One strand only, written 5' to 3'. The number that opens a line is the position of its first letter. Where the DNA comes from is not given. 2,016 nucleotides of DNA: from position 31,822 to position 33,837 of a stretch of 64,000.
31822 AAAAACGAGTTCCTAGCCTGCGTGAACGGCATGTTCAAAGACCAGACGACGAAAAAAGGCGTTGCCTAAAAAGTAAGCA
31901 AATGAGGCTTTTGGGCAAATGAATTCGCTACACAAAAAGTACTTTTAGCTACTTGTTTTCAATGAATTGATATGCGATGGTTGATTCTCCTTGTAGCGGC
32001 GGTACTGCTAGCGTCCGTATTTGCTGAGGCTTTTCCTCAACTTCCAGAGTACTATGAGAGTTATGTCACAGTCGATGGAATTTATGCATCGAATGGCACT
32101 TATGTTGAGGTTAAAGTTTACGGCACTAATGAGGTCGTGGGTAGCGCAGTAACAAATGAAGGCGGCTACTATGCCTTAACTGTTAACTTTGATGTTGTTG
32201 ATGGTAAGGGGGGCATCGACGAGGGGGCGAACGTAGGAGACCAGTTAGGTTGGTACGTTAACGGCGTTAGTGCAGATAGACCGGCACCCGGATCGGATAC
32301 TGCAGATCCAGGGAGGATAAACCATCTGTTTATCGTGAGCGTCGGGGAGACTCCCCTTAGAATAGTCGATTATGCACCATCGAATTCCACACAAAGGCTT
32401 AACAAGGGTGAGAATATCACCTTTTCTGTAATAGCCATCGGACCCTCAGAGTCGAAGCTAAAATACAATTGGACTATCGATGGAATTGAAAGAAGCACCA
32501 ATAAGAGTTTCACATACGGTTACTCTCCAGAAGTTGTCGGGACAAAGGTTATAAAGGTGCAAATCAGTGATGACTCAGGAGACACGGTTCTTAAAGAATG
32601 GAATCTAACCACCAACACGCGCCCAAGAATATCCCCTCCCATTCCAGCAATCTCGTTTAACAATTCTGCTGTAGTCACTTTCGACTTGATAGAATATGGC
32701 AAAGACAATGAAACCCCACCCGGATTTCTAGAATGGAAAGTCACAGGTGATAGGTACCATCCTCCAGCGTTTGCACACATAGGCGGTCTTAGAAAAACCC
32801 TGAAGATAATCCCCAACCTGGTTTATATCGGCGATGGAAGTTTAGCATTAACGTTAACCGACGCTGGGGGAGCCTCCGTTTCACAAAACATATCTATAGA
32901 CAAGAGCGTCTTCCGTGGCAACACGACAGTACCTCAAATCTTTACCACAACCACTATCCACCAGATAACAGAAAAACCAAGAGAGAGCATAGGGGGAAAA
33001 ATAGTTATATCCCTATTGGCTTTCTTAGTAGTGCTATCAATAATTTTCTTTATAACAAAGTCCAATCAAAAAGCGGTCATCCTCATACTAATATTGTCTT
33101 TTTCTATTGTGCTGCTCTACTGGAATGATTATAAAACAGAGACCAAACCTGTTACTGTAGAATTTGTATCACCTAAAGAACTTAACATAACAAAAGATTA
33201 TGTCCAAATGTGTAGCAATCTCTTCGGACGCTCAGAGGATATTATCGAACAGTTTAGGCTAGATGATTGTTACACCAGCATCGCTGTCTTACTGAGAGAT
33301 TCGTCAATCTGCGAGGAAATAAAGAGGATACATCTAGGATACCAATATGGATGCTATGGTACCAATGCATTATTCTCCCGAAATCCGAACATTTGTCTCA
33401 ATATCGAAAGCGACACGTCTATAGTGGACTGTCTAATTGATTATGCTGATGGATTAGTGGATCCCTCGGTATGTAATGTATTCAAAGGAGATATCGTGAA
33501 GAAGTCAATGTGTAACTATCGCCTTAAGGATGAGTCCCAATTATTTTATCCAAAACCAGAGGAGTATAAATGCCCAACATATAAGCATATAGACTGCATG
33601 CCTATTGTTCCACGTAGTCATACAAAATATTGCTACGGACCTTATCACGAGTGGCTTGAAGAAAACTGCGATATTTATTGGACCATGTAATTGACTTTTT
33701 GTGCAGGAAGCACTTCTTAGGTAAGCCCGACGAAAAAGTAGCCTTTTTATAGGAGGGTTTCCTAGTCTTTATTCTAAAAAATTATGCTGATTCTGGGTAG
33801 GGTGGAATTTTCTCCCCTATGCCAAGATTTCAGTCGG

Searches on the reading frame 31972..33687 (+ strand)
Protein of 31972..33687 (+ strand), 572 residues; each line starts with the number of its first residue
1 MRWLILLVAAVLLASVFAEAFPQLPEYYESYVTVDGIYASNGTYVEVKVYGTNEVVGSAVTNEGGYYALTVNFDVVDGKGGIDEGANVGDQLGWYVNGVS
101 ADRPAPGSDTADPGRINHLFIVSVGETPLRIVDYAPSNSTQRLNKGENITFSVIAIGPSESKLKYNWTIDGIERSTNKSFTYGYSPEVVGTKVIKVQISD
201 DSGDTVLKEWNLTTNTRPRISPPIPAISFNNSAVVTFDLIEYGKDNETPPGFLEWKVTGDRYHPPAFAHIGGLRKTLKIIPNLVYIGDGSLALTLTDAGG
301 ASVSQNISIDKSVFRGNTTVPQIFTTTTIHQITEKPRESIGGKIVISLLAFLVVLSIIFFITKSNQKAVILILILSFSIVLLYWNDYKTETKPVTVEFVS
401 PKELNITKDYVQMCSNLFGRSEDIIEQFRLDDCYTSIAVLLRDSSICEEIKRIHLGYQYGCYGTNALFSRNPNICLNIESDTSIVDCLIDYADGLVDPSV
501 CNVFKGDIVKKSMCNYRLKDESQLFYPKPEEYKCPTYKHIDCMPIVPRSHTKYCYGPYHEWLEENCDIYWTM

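Call 44: search_protein_families(library=ncbifam, proteins=[window:31972-33687:+], max_evalue=0.001)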
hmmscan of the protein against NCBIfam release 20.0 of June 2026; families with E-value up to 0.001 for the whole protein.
window:31972-33687:+ (572 aa): 0 families

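Call 63: search_protein_families(library=padloc, proteins=[window:31972-33687:+], max_evalue=0.01)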
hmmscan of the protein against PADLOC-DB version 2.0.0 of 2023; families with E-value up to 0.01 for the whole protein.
window:31972-33687:+ (572 aa): 0 families
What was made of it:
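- There is no PADLOC match (call 63).
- Tried and rejected: No match (call 63).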

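Call 75: search_protein_families(library=pfam, proteins=[window:31972-33687:+], max_evalue=0.001)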
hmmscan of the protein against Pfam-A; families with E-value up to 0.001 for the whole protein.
window:31972-33687:+ (572 aa): 0 families
